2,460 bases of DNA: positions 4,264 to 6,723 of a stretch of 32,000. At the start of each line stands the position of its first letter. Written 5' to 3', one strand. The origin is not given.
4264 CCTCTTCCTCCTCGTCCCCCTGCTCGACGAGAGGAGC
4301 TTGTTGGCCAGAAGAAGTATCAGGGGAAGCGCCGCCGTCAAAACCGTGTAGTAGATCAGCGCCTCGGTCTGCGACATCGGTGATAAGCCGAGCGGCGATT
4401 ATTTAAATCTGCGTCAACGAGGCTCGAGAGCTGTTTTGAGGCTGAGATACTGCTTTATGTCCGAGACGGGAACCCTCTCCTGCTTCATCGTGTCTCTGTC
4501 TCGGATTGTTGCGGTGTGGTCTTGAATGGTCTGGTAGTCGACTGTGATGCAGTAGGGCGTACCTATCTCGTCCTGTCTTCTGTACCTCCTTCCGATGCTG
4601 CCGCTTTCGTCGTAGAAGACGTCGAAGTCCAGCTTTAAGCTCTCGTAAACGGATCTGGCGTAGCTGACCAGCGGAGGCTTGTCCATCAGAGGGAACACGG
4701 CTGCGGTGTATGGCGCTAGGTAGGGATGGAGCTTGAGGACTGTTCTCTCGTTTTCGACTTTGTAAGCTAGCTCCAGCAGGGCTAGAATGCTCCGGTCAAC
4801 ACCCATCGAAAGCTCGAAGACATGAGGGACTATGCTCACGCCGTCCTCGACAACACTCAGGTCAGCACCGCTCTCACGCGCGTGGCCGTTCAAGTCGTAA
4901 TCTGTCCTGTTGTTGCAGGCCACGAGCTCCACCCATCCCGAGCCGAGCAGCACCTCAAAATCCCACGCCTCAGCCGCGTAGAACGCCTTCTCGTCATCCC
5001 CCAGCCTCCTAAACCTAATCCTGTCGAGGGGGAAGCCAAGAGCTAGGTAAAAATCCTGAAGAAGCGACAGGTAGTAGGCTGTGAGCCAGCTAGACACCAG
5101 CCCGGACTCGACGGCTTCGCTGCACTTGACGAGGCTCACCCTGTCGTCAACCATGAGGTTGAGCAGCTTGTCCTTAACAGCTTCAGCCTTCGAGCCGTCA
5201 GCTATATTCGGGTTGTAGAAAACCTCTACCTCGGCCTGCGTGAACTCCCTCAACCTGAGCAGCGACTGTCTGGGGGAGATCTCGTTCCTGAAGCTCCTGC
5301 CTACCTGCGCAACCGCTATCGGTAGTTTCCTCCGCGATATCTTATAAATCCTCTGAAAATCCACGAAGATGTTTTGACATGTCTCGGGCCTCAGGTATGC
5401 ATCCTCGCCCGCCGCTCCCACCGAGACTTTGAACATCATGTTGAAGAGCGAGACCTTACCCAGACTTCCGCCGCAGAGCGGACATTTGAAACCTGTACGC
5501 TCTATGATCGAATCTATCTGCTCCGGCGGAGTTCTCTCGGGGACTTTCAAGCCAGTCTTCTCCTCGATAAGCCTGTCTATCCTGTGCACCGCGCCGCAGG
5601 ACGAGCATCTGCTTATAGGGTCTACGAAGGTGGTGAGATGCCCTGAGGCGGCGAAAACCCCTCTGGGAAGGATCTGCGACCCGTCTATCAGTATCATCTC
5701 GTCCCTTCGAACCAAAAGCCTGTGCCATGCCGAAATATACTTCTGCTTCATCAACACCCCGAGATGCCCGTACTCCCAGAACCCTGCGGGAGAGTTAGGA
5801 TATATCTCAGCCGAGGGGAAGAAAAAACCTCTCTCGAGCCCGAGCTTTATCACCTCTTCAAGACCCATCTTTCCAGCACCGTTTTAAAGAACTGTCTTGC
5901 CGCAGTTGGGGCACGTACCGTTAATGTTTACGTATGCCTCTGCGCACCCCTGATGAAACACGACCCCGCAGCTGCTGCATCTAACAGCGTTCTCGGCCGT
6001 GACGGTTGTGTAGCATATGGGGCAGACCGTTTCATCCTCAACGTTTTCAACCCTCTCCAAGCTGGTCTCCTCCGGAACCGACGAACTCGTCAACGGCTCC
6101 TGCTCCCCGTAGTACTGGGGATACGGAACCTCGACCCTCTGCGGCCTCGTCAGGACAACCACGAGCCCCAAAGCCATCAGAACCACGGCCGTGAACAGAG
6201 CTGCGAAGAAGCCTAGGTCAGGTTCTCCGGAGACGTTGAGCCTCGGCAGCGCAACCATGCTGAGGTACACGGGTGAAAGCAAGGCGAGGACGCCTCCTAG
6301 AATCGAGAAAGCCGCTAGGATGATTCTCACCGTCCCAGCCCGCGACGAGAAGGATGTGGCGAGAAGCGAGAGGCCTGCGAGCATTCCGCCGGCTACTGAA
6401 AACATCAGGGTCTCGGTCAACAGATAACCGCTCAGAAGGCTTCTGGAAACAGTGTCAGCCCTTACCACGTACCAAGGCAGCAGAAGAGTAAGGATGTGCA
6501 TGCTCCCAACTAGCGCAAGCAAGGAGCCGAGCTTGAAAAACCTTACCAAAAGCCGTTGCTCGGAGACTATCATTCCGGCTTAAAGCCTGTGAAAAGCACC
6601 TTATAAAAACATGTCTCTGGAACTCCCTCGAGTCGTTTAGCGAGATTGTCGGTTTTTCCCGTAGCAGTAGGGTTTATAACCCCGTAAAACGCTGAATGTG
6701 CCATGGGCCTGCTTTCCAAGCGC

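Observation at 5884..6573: Second, membrane-anchored RING-type finger with spacing identical to the operon E3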

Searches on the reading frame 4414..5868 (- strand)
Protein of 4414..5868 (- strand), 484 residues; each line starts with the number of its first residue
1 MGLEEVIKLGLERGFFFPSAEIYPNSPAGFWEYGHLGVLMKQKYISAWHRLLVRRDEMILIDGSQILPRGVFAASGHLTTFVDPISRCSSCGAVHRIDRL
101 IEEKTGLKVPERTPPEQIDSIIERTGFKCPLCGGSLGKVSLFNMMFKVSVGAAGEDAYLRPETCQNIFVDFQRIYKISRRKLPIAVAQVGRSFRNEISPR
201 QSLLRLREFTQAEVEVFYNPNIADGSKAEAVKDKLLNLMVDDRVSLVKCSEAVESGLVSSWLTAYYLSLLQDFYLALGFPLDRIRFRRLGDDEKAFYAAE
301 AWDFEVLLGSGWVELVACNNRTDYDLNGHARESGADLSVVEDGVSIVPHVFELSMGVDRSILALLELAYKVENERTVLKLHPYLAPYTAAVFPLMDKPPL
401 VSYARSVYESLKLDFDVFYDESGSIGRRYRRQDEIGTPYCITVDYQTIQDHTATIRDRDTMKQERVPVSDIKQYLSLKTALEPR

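Call 3: search_protein_families(library=pfam, proteins=[window:4414-5868:-], max_evalue=1)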
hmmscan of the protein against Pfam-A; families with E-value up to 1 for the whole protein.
window:4414-5868:- (484 aa): 3 families
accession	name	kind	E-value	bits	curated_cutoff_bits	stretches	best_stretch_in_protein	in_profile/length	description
PF03129.25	HGTP_anticodon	-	9.2e-20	71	21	1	389-475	2-91/94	Anticodon binding domain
PF00587.30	tRNA-synt_2b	-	6.9e-13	49.5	29.3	1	154-366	8-177/179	tRNA synthetase class II core domain (G, H, P, S and T)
PF23548.1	Zn_ribbon_FGT1_2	-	0.29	11.2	27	0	126-136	20-30/35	FORGETTER1 second zinc ribbon domain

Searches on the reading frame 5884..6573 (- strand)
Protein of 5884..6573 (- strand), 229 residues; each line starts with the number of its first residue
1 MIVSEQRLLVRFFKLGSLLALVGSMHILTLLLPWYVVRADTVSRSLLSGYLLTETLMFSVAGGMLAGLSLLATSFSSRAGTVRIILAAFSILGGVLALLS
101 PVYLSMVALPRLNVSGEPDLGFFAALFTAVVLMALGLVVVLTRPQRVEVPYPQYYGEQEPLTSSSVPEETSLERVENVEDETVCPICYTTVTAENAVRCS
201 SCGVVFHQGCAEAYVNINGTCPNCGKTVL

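Call 3: search_protein_families(library=pfam, proteins=[window:5884-6573:-], max_evalue=1)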
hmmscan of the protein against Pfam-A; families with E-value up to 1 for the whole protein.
window:5884-6573:- (229 aa): 32 families (the best 25 are shown)
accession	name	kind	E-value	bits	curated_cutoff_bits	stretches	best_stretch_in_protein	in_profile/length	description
PF13639.12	zf-RING_2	-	8.2e-09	36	27.3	1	183-224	2-43/44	Ring finger domain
PF08746.17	zf-RING-like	-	0.00012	22.6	26.6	1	184-224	1-43/43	RING-like domain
PF00130.28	C1_1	-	0.00026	21.2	26.5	1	177-214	7-46/53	Phorbol esters/diacylglycerol binding domain (C1 domain)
PF13923.12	zf-C3HC4_2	-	0.0006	20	27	1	184-224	2-40/40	Zinc finger, C3HC4 type (RING finger)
PF00628.35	PHD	-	0.0021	18.5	24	1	184-216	1-33/47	PHD-finger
PF17123.11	zf-RING_11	-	0.0056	16.8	27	1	184-210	2-28/29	RING-like zinc finger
PF16744.11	zf-RING_15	-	0.0079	16.8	30.8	1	178-212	3-35/73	KIAA1045 RING finger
PF17120.11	zf-RING_16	-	0.011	15.8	27.4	1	182-225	5-49/57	RING/Ubox like zinc-binding domain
PF12678.13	zf-rbx1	-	0.012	16.3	31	1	181-224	11-54/55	RING-H2 zinc finger domain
PF13901.12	RH_dom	-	0.02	15.2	28.1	1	184-226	158-203/206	Rubicon Homology Domain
PF00097.31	zf-C3HC4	-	0.024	15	21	1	184-224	1-40/40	Zinc finger, C3HC4 type (RING finger)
PF03107.22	C1_2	-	0.026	15.3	26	1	176-211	12-48/48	C1 domain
PF14446.12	Prok-RING_1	-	0.029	14.8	29.1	1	181-213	4-37/54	Prokaryotic RING finger family 1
PF23551.1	Zn_ribbon_20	-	0.048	14.2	27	1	213-225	17-29/35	Zinc beta-ribbon domain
PF12773.13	DZR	-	0.049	14.2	27.3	0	176-225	7-45/45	Double zinc ribbon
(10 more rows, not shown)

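Call 6: find_homologous_proteins(query=window:5884-6573:-, max_evalue=0.001)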
Query window:5884-6573:- (229 aa): 23 proteins with E <= 0.001 among 3312 candidates.
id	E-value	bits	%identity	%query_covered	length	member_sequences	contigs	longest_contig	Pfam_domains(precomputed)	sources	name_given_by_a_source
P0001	1.4e-141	487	100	100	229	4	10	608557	PF13639.13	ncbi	ncbi:MAG: RING finger protein [Candidatus Caldarchaeum sp.]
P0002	1.6e-111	389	80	100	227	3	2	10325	PF13639.13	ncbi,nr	ncbi:MAG: hypothetical protein NZ570_04150 [Candidatus Caldarchaeum sp.]|nr:hypothetical protein [Ca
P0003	1.3e-107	376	72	100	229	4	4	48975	PF13639.13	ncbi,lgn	ncbi:MAG: RING finger protein [Candidatus Caldarchaeum sp.]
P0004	3.4e-99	349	68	100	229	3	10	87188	PF13639.13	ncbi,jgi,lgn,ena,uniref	ncbi:MAG: RING-H2 finger protein [Candidatus Caldarchaeum sp.]|uniref:RING-type domain-containing pr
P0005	1.8e-96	340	68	100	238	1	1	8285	PF13639.13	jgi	-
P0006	6.9e-93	328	65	99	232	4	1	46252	PF13639.13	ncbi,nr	ncbi:MAG: hypothetical protein NZ956_03115 [Candidatus Caldarchaeum sp.]|nr:hypothetical protein [Ca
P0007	1.1e-92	328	66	100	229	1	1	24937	PF13639.13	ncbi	-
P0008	1.1e-92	328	67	100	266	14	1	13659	PF13639.13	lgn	-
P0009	4.9e-91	322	64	99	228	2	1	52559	PF13639.13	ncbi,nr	ncbi:MAG: RING-H2 finger protein [Candidatus Caldarchaeum sp.]|nr:RING-H2 finger protein [Candidatus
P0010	1.7e-90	321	64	99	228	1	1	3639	PF13639.13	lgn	-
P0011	3.1e-89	316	65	100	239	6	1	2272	PF13639.13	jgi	jgi:predicted RNA-binding Zn-ribbon protein involved in translation (DUF1610 family)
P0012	7.1e-86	305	58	100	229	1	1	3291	PF13639.13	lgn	-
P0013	1.9e-85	304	59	100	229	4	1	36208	PF13639.13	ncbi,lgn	ncbi:MAG: RING finger protein [Candidatus Caldarchaeum sp.]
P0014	5.9e-84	299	58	100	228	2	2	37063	PF13639.13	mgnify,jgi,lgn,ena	mgnify:FL=1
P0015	7.4e-84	299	59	100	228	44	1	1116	PF13639.13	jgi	jgi:hypothetical protein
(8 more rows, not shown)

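Call 9: find_related_loci(query=A1, collection=genome_contigs, flank=10000)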
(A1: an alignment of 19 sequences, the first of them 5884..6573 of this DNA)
Query A1 (229 aa) in genome_contigs; peptide patterns used: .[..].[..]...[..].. (x = any residue, [..] = any of these).
20 stretches matched a pattern; 20 encode a relative of the query (tblastn E <= 1e-3); 20 distinct loci.
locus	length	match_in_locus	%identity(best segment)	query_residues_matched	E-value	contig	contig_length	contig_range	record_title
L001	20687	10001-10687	99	1-229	1e-148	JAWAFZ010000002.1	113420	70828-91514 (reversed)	MAG: Candidatus Caldarchaeum sp. isolate QQ_201912_bins_79 QQ_201912_bins_79_scaffold_2, whole genome shotgun sequence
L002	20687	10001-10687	97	1-229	3e-146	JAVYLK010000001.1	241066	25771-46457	MAG: Candidatus Caldarchaeum sp. isolate BF3_201808_bins_33 BF3_201808_bins_33_scaffold_1, whole genome shotgun sequence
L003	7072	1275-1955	80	1-229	4e-119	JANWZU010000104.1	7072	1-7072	MAG: Candidatus Caldarchaeum sp. isolate SKYG59 k141_7810, whole genome shotgun sequence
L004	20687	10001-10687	74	1-229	3e-113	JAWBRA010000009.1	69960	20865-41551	MAG: Candidatus Caldarchaeum sp. isolate JZ-1_201705_bins_59 JZ-1_201705_bins_59_scaffold_9, whole genome shotgun sequen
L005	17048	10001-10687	72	1-229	1e-111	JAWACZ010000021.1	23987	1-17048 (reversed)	MAG: Candidatus Caldarchaeum sp. isolate QQ_201709_bins_146 QQ_201709_bins_146_scaffold_21, whole genome shotgun sequenc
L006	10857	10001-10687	68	1-229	4e-104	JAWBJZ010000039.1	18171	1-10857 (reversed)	MAG: Candidatus Caldarchaeum sp. isolate GXS_201709_bins_78 GXS_201709_bins_78_scaffold_39, whole genome shotgun sequenc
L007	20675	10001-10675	64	1-226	1e-97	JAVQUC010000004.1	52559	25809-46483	MAG: Candidatus Caldarchaeum sp. isolate SKYBB_hs_bin7 NODE_979_length_52559_cov_290.267446, whole genome shotgun sequen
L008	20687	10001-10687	59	1-229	1e-91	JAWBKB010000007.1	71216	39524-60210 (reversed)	MAG: Candidatus Caldarchaeum sp. isolate GXS_201803_bins_40 GXS_201803_bins_40_scaffold_7, whole genome shotgun sequence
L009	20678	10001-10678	47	3-228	1e-67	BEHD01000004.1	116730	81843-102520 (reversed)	Archaeon HR01 DNA, contig: NODE_75_4, isolate: HRbin01, whole genome shotgun sequence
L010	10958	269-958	47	1-228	5e-64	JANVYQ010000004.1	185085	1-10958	MAG: Candidatus Pelearchaeum maunauluense isolate 146_bin.21 NODE_49_length_185085_cov_5.525588, whole genome shotgun se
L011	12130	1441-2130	46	1-228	9e-58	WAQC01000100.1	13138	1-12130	MAG: Candidatus Pelearchaeum sp. isolate S146_89_esom k151_560205, whole genome shotgun sequence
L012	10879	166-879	40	3-223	3e-54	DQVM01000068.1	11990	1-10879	MAG TPA_asm: Candidatus Caldarchaeum subterraneum isolate SZUA-1515 k95_408469, whole genome shotgun sequence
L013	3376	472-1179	39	1-224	3e-51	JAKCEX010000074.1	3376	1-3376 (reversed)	MAG: Candidatus Geocrenenecus arthurdayi isolate LGB-05.bin.6 NODE_9100_length_3376_cov_90.080096, whole genome shotgun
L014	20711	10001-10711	40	1-224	4e-47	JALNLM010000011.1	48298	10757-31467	MAG: Candidatus Geocrenenecus huangii isolate ZZQ.bins.13.201803 NODE_503_length_48298_cov_24.226360, whole genome shotg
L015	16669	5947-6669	39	1-228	3e-46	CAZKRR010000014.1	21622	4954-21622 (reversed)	MAG TPA_asm: uncultured Nitrososphaeria archaeon isolate SRP104967_co1_24 genome assembly, contig: NODE_817_length_21622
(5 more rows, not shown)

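Call 30: predict_structure(alignment_id=A1)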
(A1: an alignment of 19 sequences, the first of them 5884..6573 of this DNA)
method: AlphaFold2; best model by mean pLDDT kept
length: 229 residues; sequences in the alignment: 19
mean_pLDDT: 81.9   pTM: 0.57
mean pLDDT of the five models: 81.9, 81.4, 80.1, 78.8, 77.9
residues with pLDDT >= 90: 82; 70-90: 113; 50-70: 12; < 50: 22
segments of 3 or more residues with pLDDT < 50: 1-3, 149-167
pLDDT, mean of each block of 10 residues (from residue 1): 66 89 94 86 79 90 87 80 91 95 90 87 95 93 62 39 49 80 83 87 89 88 84
secondary structure, 60 per line:
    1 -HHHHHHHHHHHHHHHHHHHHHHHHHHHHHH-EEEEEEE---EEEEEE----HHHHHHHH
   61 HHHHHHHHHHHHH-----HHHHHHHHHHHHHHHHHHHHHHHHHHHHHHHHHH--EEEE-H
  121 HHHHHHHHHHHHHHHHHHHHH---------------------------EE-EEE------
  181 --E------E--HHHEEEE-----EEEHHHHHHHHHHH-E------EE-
elements in order: H2-31 E33-39 E43-48 H53-73 H79-112 E115-118 H120-141 E172-174 E196-199 E205-207 H208-218

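Call 33: fold_search(model_id=the predicted structure, library=pdb)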
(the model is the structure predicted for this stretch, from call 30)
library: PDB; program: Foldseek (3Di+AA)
matches with E <= 10: 431; with E <= 0.001: 0
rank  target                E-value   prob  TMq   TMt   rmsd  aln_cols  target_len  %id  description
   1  6ake_C                7.9e-03  1.00  0.43  0.56   5.2       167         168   14  Crystal structure of mouse claudin-3 in complex with C-terminal fragment of Clostridium perfringens enterotoxin (released 2019-02-27)
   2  9rn4_G                8.4e-03  1.00  0.42  0.52   5.6       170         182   12  GluA4 in complex with TARP-2, desensitized state, structure of TMD/LBD domains (released 2025-09-24)
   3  6akf_C                1.0e-02  1.00  0.38  0.45   6.7       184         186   13  Crystal structure of mouse claudin-3 P134A mutant in complex with C-terminal fragment of Clostridium perfringens enter (released 2019-02-20)
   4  8p3z_H                1.1e-02  1.00  0.44  0.54   5.3       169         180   11  Homomeric GluA2 flip R/G-edited Q/R-edited F231A mutant in tandem with TARP gamma-2, desensitized conformation 2 (released 2023-08-30)
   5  7tno_B                1.1e-02  1.00  0.42  0.18   4.8       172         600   12  Complex GGGN of AMPA-subtype iGluR GluA2 in complex with auxiliary subunit gamma2 (Stargazin) at low glutamate concent (released 2022-04-20)
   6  9rn4_E                1.2e-02  1.00  0.43  0.53   4.7       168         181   10  GluA4 in complex with TARP-2, desensitized state, structure of TMD/LBD domains (released 2025-09-24)
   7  6akf_A                1.3e-02  1.00  0.37  0.43   6.6       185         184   17  Crystal structure of mouse claudin-3 P134A mutant in complex with C-terminal fragment of Clostridium perfringens enter (released 2019-02-20)
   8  9z6u_G                1.5e-02  1.00  0.42  0.55   5.0       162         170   12  The structure of TMD with 2 TARPs and 2 CNIHs from all native AMPA receptor subtypes (released 2026-02-04)
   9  8c1q_E                1.5e-02  1.00  0.42  0.52   5.6       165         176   15  Resting state homomeric GluA1 AMPA receptor in complex with TARP gamma 3 (released 2023-08-30)
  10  5b2g_C                1.6e-02  1.00  0.43  0.29   5.1       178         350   12  Crystal structure of human claudin-4 in complex with C-terminal fragment of Clostridium perfringens enterotoxin (released 2016-10-05)
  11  8ayl_I                1.7e-02  1.00  0.44  0.53   4.5       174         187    9  Resting state GluA1/A2 AMPA receptor in complex with TARP gamma 8 and ligand JNJ-61432059 (released 2023-04-19)
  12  9rn4_F                1.7e-02  1.00  0.43  0.55   4.6       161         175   11  GluA4 in complex with TARP-2, desensitized state, structure of TMD/LBD domains (released 2025-09-24)
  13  9e9e_A                1.7e-02  1.00  0.43  0.18   4.9       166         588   11  Structure of AMPA receptor GluA2 and auxiliary subunit TARP gamma-2 (LBD-TMD) in complex with anti-miR 17 oligonucleot (released 2026-02-11)
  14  9rms_G                1.7e-02  1.00  0.41  0.51   5.6       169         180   13  GluA4 in complex with TARP-2, Resting II state, structure of TMD/LBD domains (released 2025-09-24)
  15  9p9b_E                1.7e-02  1.00  0.43  0.55   4.6       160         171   13  Activated GluA4 homotetrameric AMPAR. (released 2026-01-28)
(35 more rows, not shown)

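Call 74: predict_structure(alignment_id=A3)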
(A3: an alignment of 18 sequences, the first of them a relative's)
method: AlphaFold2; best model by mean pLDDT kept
length: 237 residues; sequences in the alignment: 18
mean_pLDDT: 86.6   pTM: 0.60
mean pLDDT of the five models: 86.6, 85.9, 84.7, 84.6, 83.4
residues with pLDDT >= 90: 158; 70-90: 44; 50-70: 23; < 50: 12
segments of 3 or more residues with pLDDT < 50: 154-156, 168-172
pLDDT, mean of each block of 10 residues (from residue 1): 78 95 97 94 92 95 92 91 96 97 84 87 97 97 71 50 50 73 85 91 94 96 94 86
secondary structure, 60 per line:
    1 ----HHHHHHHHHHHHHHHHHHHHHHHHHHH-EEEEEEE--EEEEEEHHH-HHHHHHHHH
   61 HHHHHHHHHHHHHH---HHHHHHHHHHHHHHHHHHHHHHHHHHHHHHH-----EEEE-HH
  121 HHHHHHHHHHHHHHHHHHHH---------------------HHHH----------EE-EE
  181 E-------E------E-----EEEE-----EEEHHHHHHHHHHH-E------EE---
elements in order: H5-31 E33-39 E42-47 H52-74 H78-108 E114-117 H119-140 H162-165 E179-181 E202-205 E211-213 H214-224

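Call 76: fold_search(model_id=the predicted structure, library=pdb)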
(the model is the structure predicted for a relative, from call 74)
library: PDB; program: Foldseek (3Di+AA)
matches with E <= 10: 695; with E <= 0.001: 2
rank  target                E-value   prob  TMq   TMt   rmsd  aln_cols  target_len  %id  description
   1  6ake_A                3.1e-04  1.00  0.37  0.46   6.1       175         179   14  Crystal structure of mouse claudin-3 in complex with C-terminal fragment of Clostridium perfringens enterotoxin (released 2019-02-27)
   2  8u4v_A                5.1e-04  1.00  0.41  0.52   5.0       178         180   12  Cryo-EM structure of human claudin-4 complex with Clostridium perfringens enterotoxin C-terminal domain, sFab COP-1, a (released 2023-10-25)
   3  3x29_C                1.0e-03  1.00  0.41  0.57   5.0       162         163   14  CRYSTAL STRUCTURE of MOUSE CLAUDIN-19 IN COMPLEX with C-TERMINAL FRAGMENT OF CLOSTRIDIUM PERFRINGENS ENTEROTOXIN (released 2015-01-21)
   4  5b2g_E                1.0e-03  1.00  0.41  0.30   5.1       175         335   13  Crystal structure of human claudin-4 in complex with C-terminal fragment of Clostridium perfringens enterotoxin (released 2016-10-05)
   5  5b2g_C                1.1e-03  1.00  0.41  0.29   5.1       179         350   11  Crystal structure of human claudin-4 in complex with C-terminal fragment of Clostridium perfringens enterotoxin (released 2016-10-05)
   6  6akf_E                1.5e-03  1.00  0.37  0.47   6.0       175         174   14  Crystal structure of mouse claudin-3 P134A mutant in complex with C-terminal fragment of Clostridium perfringens enter (released 2019-02-20)
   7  5b2g_G                1.6e-03  1.00  0.40  0.29   5.2       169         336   12  Crystal structure of human claudin-4 in complex with C-terminal fragment of Clostridium perfringens enterotoxin (released 2016-10-05)
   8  6akf_G                1.7e-03  1.00  0.36  0.49   6.6       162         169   15  Crystal structure of mouse claudin-3 P134A mutant in complex with C-terminal fragment of Clostridium perfringens enter (released 2019-02-20)
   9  5gjv_E                2.0e-03  1.00  0.40  0.54   4.7       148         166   11  Structure of the mammalian voltage-gated calcium channel Cav1.1 complex at near atomic resolution (released 2016-09-14)
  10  7lep_G                2.0e-03  1.00  0.39  0.52   6.0       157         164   15  The composite LBD-TMD structure combined from all hippocampal AMPAR subtypes at 3.25 Angstrom resolution (released 2021-05-12)
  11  7qhh_I                2.1e-03  1.00  0.39  0.48   6.1       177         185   15  Desensitized state of GluA1/2 AMPA receptor in complex with TARP-gamma 8 (TMD-LBD) (released 2022-02-23)
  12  9s41_I                2.3e-03  1.00  0.40  0.50   5.9       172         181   13  Cerebellar GluA1/4 TMD with TARP gamma 7 (focused refinement) (released 2025-12-24)
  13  7tno_D                2.3e-03  1.00  0.39  0.18   6.4       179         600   18  Complex GGGN of AMPA-subtype iGluR GluA2 in complex with auxiliary subunit gamma2 (Stargazin) at low glutamate concent (released 2022-04-20)
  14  5b2g_A                2.4e-03  1.00  0.40  0.30   5.4       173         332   13  Crystal structure of human claudin-4 in complex with C-terminal fragment of Clostridium perfringens enterotoxin (released 2016-10-05)
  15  6akf_C                2.4e-03  1.00  0.40  0.49   5.0       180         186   15  Crystal structure of mouse claudin-3 P134A mutant in complex with C-terminal fragment of Clostridium perfringens enter (released 2019-02-20)
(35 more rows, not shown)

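Call 86: search_protein_families(library=padloc, proteins=[window:5884-6573:-], max_evalue=0.01)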
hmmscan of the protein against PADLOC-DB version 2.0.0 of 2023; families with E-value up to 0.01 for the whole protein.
window:5884-6573:- (229 aa): 0 families

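Call 87: search_protein_families(library=ncbifam, proteins=[window:5884-6573:-], max_evalue=0.01)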
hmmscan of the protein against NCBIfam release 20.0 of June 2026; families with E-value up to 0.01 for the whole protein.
window:5884-6573:- (229 aa): 1 family
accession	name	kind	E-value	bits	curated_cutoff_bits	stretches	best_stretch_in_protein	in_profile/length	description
NF033497.1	rubre_like_arch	subfamily_domain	0.0036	17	32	0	184-203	3-23/34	rubrerythrin-like domain-containing protein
